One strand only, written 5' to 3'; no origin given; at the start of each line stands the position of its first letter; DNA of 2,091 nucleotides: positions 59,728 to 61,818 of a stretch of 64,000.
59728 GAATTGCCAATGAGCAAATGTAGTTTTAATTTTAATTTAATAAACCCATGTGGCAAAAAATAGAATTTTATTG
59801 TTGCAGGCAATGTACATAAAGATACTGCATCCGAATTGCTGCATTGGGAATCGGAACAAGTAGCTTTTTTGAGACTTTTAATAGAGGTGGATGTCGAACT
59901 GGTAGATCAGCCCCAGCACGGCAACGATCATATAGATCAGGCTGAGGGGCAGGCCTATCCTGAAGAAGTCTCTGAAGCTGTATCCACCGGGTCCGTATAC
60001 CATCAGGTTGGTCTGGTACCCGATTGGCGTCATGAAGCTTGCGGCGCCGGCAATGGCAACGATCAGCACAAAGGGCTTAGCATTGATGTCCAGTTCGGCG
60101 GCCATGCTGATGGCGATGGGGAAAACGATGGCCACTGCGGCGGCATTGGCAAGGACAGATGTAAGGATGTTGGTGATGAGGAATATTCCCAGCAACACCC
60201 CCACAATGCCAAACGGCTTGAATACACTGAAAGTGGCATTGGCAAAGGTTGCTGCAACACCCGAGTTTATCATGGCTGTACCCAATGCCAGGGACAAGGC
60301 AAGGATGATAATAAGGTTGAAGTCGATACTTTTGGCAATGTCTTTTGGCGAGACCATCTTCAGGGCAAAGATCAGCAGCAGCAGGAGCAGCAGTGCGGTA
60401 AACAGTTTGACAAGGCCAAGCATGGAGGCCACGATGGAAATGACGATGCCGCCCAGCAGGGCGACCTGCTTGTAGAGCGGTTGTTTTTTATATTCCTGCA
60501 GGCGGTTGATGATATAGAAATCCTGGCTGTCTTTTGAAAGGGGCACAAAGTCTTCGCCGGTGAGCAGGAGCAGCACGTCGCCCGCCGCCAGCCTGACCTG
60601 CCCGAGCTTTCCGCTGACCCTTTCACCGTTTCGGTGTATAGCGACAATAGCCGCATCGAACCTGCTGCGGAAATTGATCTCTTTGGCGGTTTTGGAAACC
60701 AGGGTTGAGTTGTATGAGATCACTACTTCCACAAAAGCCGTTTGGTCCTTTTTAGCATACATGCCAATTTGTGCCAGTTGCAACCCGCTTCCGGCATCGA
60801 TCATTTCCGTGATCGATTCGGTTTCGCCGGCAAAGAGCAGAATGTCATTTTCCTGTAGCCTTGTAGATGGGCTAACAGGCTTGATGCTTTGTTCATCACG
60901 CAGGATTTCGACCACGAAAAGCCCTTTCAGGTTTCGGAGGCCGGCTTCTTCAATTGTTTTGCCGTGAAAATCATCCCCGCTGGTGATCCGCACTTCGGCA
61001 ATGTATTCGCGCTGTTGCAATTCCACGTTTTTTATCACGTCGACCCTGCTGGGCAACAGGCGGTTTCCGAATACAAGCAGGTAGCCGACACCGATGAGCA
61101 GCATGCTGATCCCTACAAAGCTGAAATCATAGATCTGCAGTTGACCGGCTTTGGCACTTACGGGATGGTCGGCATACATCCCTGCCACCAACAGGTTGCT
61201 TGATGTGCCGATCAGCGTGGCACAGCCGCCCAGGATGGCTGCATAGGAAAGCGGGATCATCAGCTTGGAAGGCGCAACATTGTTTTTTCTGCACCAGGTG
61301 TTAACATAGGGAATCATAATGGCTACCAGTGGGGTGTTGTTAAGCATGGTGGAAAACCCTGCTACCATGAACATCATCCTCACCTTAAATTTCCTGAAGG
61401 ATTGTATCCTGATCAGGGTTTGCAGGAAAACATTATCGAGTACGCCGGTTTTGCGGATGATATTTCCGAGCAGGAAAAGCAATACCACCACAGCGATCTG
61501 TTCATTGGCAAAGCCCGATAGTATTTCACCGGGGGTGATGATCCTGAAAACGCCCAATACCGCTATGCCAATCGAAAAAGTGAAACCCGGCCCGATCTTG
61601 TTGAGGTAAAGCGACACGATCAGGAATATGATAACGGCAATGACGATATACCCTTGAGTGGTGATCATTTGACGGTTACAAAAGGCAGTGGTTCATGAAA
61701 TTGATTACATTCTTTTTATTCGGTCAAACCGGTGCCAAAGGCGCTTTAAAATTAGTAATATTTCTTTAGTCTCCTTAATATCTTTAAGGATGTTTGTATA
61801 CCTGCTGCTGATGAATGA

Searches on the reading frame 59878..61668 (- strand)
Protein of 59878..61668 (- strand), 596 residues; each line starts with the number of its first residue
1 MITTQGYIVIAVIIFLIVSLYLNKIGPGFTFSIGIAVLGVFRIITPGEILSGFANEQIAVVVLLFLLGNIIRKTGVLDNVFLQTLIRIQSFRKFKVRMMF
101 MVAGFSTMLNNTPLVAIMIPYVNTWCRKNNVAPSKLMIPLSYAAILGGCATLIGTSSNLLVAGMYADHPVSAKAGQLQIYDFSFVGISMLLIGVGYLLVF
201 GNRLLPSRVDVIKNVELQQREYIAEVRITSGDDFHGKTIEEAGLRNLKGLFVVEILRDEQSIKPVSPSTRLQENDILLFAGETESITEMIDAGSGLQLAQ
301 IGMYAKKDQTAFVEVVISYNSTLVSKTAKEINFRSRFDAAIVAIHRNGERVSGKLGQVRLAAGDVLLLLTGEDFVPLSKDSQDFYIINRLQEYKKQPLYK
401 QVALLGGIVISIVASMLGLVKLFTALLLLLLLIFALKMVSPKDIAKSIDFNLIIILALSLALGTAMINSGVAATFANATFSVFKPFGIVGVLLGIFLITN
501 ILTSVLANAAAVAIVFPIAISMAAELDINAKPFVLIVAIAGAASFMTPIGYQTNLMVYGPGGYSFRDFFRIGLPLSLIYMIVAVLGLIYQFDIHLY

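Call 64: search_protein_families(library=pfam, proteins=[window:59878-61668:-], max_evalue=0.00001)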
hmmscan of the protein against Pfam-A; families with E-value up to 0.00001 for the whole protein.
window:59878-61668:- (596 aa): 3 families
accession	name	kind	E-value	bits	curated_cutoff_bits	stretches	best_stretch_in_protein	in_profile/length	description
PF03600.22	CitMHS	-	1.3e-61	209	31.9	2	22-539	6-335/336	Citrate transporter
PF02080.26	TrkA_C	-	2.3e-26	91.9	27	2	223-289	1-66/71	TrkA-C domain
PF00939.25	Na_sulph_symp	-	1.8e-09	37.6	27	1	424-585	296-460/472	Sodium:sulfate symporter transmembrane region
